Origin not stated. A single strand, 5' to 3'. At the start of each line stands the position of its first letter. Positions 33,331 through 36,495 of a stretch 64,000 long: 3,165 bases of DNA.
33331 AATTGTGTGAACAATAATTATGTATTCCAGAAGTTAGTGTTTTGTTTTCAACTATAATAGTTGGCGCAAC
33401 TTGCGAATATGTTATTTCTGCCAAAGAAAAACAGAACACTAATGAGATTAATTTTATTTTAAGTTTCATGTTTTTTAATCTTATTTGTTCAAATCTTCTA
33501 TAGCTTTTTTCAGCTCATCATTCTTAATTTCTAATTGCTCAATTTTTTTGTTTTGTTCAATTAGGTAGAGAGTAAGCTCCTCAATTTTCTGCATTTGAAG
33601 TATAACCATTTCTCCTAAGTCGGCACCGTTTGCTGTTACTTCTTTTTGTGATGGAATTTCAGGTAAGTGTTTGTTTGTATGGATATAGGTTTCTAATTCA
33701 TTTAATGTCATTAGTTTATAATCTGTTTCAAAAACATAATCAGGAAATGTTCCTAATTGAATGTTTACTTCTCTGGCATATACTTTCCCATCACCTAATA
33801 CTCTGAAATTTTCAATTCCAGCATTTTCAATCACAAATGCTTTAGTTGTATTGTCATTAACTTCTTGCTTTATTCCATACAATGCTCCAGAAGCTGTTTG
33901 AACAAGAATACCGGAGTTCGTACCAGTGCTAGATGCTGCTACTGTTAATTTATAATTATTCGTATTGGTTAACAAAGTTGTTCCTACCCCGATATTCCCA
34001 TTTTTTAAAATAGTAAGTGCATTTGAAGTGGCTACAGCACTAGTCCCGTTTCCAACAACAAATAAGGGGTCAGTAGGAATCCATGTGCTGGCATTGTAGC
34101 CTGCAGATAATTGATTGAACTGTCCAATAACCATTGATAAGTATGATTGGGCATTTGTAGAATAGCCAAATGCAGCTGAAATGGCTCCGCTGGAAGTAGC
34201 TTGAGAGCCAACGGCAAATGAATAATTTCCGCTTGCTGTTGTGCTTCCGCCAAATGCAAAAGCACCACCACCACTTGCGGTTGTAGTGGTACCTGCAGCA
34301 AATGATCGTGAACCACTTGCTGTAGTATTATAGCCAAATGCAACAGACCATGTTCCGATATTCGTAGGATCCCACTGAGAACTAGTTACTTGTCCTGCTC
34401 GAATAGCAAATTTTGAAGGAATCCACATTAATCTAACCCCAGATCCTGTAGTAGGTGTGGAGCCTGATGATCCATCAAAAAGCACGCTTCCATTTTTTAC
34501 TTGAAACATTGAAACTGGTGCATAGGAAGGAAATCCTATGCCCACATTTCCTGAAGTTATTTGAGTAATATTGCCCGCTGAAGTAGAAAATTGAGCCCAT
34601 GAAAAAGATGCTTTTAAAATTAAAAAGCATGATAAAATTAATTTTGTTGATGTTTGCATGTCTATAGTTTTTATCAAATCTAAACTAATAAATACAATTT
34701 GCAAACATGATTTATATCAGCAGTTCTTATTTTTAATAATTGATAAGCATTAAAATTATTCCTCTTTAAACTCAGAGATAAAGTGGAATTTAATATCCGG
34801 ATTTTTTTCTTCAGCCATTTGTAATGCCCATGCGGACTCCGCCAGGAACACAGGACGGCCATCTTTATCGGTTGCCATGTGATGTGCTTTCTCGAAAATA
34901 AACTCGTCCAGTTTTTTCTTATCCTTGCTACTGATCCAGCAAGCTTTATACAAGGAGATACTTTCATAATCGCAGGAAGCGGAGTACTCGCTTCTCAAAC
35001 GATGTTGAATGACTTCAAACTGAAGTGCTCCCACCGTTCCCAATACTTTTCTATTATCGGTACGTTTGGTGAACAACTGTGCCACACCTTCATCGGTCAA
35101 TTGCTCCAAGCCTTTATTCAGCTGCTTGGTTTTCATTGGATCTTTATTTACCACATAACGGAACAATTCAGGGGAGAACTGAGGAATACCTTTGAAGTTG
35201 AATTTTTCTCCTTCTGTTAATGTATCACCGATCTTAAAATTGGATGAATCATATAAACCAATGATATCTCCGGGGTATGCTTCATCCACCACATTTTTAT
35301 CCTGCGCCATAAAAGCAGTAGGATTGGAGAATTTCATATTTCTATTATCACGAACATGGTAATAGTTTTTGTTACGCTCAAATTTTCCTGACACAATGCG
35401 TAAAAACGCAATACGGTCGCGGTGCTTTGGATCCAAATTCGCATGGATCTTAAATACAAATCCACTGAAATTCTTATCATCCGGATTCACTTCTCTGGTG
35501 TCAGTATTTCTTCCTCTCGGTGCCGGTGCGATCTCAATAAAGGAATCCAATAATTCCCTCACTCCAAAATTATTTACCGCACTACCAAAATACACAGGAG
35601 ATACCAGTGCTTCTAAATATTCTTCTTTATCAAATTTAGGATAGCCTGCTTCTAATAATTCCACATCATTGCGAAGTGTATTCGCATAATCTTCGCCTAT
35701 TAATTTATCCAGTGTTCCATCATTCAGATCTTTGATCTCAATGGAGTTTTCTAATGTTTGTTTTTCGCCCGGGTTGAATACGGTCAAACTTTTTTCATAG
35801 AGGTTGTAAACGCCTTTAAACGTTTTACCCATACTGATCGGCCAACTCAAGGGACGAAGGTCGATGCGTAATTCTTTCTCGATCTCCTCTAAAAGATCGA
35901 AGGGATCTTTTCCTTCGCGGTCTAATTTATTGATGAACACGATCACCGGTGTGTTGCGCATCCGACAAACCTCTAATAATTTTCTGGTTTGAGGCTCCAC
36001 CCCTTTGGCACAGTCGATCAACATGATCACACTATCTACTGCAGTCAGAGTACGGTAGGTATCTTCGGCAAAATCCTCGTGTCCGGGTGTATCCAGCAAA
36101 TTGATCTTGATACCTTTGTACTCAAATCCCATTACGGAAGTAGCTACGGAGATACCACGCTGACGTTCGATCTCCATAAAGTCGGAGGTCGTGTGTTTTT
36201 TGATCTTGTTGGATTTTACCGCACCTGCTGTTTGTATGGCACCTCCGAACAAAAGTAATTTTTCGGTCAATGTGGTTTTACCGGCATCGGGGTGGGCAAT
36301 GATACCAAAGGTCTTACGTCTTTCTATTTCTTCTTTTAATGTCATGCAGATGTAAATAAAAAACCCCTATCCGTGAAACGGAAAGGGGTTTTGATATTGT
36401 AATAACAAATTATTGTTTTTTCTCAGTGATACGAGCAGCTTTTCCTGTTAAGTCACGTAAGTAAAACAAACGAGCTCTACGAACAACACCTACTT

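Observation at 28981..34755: Compositionally foreign 5.7-kb island: anchorless YadA-head-like protein + GH-like T9SS cargo + two beta-barrel paralogs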

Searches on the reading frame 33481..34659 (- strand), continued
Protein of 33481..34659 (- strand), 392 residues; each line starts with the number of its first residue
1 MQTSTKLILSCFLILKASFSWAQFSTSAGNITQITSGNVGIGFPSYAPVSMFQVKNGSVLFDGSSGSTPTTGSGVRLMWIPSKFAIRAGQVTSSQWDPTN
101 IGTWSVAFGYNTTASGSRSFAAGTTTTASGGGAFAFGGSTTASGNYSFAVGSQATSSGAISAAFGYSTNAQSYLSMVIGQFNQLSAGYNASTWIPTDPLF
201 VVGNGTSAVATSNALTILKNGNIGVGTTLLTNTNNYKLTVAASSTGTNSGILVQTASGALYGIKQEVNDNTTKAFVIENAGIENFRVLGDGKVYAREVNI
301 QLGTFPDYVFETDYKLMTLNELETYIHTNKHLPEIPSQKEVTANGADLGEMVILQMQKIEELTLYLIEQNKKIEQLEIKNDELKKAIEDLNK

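Call 103: fold_search(model_id=the predicted structure, library=viral)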
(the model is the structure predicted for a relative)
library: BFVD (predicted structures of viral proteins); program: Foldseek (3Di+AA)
matches with E <= 10: 227; with E <= 0.001: 16
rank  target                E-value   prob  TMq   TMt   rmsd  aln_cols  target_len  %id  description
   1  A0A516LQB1            2.0e-09  1.00  0.18  0.09  10.7       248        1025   24  (no name in the UniProt tables at hand)
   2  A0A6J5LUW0            5.0e-09  1.00  0.25  0.14  17.2       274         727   20  LbR_YadA-like domain containing protein [uncultured Caudovirales phage]
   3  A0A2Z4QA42            5.3e-09  1.00  0.30  0.21   5.1       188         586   35  (no name in the UniProt tables at hand)
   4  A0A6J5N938            1.4e-08  1.00  0.30  0.10  14.4       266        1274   22  Trimeric autotransporter adhesin YadA-like head domain-containing protein [uncultured Caudovirales phage]
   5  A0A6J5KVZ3            1.0e-07  1.00  0.30  0.25  12.1       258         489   22  LbR_YadA-like domain containing protein [uncultured Caudovirales phage]
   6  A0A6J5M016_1          1.5e-07  1.00  0.24  0.14  12.4       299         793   19  Peptidase S74 domain-containing protein [uncultured Caudovirales phage]
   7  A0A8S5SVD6            5.9e-07  1.00  0.29  0.15  36.3       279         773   19  Baseplate protein [Myoviridae sp. ctBTH15]
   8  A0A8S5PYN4            6.2e-07  1.00  0.23  0.11  10.0       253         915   24  YadA-like protein [Myoviridae sp. ct4tH12]
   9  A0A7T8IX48            5.2e-06  1.00  0.20  0.10  12.9       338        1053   19  (no name in the UniProt tables at hand)
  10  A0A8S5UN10            9.4e-06  1.00  0.21  0.11  15.5       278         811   17  YadA-like protein [Siphoviridae sp. ctzr51]
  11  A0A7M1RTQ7            1.4e-05  1.00  0.27  0.18   3.4       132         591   31  Peptidase S74 domain-containing protein [uncultured phage cr131_1]
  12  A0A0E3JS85            8.7e-05  1.00  0.23  0.14   1.9        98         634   39  (no name in the UniProt tables at hand)
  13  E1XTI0                1.2e-04  1.00  0.25  0.14   9.0       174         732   22  Maturation/adhesion protein [Salmonella phage ViI]
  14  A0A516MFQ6            1.3e-04  1.00  0.17  0.05  21.4       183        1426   17  (no name in the UniProt tables at hand)
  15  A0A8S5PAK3            8.5e-04  1.00  0.24  0.11  11.1       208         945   18  Uncharacterized protein [Siphoviridae sp. ctCeQ13]
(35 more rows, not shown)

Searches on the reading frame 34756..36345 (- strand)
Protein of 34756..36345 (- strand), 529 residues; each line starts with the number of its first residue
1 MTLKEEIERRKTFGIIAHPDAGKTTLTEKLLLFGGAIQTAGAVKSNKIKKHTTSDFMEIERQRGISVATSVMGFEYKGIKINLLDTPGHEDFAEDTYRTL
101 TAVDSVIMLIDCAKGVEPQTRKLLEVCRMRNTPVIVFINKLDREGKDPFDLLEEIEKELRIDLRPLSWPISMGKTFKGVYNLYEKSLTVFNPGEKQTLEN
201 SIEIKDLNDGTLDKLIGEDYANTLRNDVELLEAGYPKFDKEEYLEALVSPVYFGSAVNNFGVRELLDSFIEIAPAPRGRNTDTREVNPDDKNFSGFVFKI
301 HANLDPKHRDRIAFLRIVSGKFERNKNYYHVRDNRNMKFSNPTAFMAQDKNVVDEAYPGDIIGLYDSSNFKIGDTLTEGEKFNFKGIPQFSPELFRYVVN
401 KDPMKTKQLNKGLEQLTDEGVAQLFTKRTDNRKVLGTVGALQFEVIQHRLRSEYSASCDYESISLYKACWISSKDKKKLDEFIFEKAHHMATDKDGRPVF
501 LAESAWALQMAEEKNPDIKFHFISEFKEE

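Call 7: find_related_loci(query=window:34756-36345:-, collection=genome_contigs, flank=10000)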
Query window:34756-36345:- (529 aa) in genome_contigs; peptide patterns used: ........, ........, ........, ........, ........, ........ (x = any residue, [..] = any of these).
599 stretches matched a pattern (row limit reached: there are more); 592 encode a relative of the query (tblastn E <= 1e-3); the best 80 are kept; 80 distinct loci.
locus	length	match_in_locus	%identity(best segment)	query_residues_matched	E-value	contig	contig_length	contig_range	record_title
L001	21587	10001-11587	92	1-529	0e+0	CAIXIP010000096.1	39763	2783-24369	MAG: uncultured Bacteroidetes bacterium isolate KT5_bin-767 genome assembly, contig: bin-767:096/358, whole genome shotg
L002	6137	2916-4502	91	1-529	0e+0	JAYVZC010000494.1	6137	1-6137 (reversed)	MAG: Bacteroidota bacterium isolate GL88_DN_metabinner_4 GL88_DN_metabinner_4_493, whole genome shotgun sequence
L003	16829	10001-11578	78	1-526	0e+0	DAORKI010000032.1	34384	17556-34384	MAG TPA_asm: Bacteroidia bacterium isolate AMR_MDS_5529 NODE_279_length_34384_cov_8.737190, whole genome shotgun sequenc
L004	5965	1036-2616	75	1-526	0e+0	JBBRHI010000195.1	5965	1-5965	MAG: Bacteroidia bacterium isolate Co_metawrap_2698 Cmw_2698_k141_1471389_length_5965_cov_7.0000, whole genome shotgun s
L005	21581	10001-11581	75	1-526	0e+0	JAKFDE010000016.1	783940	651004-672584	MAG: Bacteroidia bacterium isolate LC039 contig-124_1, whole genome shotgun sequence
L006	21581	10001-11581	74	1-526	0e+0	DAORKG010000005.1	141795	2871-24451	MAG TPA_asm: Bacteroidia bacterium isolate AMR_MDS_5531 NODE_8_length_141795_cov_19.408537, whole genome shotgun sequenc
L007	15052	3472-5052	74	1-526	0e+0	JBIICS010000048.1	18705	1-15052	MAG: Bacteroidia bacterium isolate ME2000-08-01pf_3300043466_group1_bin181 Rohwer_bin428_scaffold_1783_c1, whole genome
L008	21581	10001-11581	75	1-527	0e+0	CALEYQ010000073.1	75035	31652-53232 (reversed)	MAG TPA_asm: uncultured Bacteroidetes bacterium isolate SRR7515930_bin.19_CONCOCT_v1.1_MAG genome assembly, contig: ERZ8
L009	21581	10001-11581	73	1-526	0e+0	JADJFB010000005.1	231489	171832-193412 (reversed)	MAG: Bacteroidetes bacterium isolate Bjer_18-Q3-R1-45_BATAC.331 tig00006700-10-2304660, whole genome shotgun sequence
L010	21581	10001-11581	73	1-526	0e+0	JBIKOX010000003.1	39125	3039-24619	MAG: Bacteroidia bacterium isolate ME2015-02-15_3300042450_group6_bin92 Rohwer_bin424_scaffold_153_c2, whole genome shot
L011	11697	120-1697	73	1-526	0e+0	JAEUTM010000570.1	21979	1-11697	MAG: Bacteroidia bacterium isolate new MAG-329 k141_2583811, whole genome shotgun sequence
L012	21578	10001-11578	72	1-526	0e+0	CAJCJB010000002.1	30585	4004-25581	Candidatus Saccharibacteria bacterium isolate BOG_genome_mining.63 genome assembly, contig: k141_13175175, whole genome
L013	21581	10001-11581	73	1-526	0e+0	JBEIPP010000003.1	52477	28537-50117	MAG: Flavobacteriales bacterium isolate Sample-106-S6-bin-64 Sample_106_S6-bin_64-k141_2088097, whole genome shotgun seq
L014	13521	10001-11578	69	2-527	0e+0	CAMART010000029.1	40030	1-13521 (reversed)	MAG: Chitinophaga pinensis isolate GE-07nov19-19 genome assembly, contig: GE-07nov19-C687, whole genome shotgun sequence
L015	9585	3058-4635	70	1-526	0e+0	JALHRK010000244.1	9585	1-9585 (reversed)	MAG: Saprospiraceae bacterium isolate maxbin.128_sub c_000000025500, whole genome shotgun sequence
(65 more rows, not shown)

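Call 13: search_protein_families(library=pfam, proteins=[L001:11818-15039:+, L001:15545-16870:-, L001:15089-15487:-, L001:17140-18780:+, L002:4754-5794:-], max_evalue=0.01)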
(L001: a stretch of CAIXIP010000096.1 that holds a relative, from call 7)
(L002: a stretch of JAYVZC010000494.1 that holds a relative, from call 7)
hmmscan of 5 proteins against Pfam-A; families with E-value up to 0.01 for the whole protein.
L001:11818-15039:+ (1073 aa): 6 families
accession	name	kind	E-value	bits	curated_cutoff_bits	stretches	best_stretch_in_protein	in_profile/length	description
PF19406.5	PKD_5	-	8.2e-74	244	25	5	308-391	3-88/88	PKD-like domain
PF13585.12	CHU_C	-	3e-19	69.4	27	1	987-1070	3-85/86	CHU_C Type IX secretion signal domain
PF19081.6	Ig_7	-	3.5e-08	34.1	27.3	2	737-818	1-84/84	Ig-like domain CHU_C associated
PF18911.6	PKD_4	-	3.5e-08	33.8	27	1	915-973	19-78/85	PKD domain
PF00801.26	PKD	-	3.9e-06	27.2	23.5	1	909-974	6-76/80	PKD domain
PF13860.13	FlgD_ig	-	0.0021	18.5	27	0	1033-1056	53-76/79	FlgD Ig-like domain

L001:15545-16870:- (441 aa): 3 families
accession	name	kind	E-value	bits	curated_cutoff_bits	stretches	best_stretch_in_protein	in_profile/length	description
PF00919.26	UPF0004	-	3.9e-25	88.1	27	1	3-98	1-98/98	Uncharacterized protein family UPF0004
PF04055.27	Radical_SAM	-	4.5e-21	76.2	29.5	1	146-321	2-166/166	Radical SAM superfamily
PF01938.26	TRAM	-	0.0093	16.2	21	0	376-423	3-50/61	TRAM domain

L001:15089-15487:- (132 aa): 1 family
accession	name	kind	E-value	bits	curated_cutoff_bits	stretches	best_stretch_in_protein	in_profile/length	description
PF25056.1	DUF7793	-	4.4e-26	91.6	26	1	22-131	4-112/113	Domain of unknown function (DUF7793)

L001:17140-18780:+ (546 aa): 1 family
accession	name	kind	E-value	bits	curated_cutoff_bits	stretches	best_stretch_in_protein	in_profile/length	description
PF00496.27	SBP_bac_5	-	1.4e-82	278.2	32.4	1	72-459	2-365/368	Bacterial extracellular solute-binding proteins, family 5 Middle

L002:4754-5794:- (346 aa): 3 families
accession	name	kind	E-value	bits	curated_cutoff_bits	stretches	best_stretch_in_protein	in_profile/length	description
PF18962.6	Por_Secre_tail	-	1.1e-13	51.6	27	1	268-345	1-75/75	Secretion system C-terminal sorting domain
PF07675.18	Cleaved_Adhesin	-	3.8e-08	33.9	21.4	1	96-244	44-172/174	Cleaved Adhesin Domain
PF13860.13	FlgD_ig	-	4.8e-05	23.7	27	1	274-335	9-76/79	FlgD Ig-like domain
